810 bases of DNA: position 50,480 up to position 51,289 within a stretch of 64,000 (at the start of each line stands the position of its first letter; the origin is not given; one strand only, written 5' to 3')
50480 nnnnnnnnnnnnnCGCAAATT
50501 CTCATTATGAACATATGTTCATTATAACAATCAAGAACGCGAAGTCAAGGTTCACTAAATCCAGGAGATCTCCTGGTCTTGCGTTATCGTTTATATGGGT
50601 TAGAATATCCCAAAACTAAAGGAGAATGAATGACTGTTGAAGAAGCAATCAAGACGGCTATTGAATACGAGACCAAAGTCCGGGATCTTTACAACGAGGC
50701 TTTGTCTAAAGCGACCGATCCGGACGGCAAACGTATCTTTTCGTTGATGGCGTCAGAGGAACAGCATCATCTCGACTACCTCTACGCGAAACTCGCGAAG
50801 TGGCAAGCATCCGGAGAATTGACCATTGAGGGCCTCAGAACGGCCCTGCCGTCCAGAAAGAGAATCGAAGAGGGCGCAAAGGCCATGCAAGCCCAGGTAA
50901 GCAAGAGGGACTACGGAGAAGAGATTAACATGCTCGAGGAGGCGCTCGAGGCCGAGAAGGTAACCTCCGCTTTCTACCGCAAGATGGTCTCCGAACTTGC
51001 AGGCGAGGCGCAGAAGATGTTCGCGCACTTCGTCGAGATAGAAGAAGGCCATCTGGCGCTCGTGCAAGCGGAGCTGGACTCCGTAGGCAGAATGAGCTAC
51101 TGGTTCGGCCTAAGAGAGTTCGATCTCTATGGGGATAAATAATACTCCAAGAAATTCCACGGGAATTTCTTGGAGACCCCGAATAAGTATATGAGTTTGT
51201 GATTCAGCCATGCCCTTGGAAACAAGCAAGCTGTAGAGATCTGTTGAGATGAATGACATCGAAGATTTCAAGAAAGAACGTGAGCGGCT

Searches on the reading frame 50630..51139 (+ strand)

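Call 58: search_protein_families(library=pfam, proteins=[window:50630-51139:+], max_evalue=0.0001)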
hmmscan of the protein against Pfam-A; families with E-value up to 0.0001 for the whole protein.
window:50630-51139:+ (170 aa): 2 families
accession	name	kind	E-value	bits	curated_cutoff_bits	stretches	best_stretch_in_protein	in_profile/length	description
PF00210.30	Ferritin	-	4.8e-06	27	24.5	0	2-58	80-139/142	Ferritin-like domain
PF02915.23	Rubrerythrin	-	1e-05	26.4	22.8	1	5-147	1-135/137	Rubrerythrin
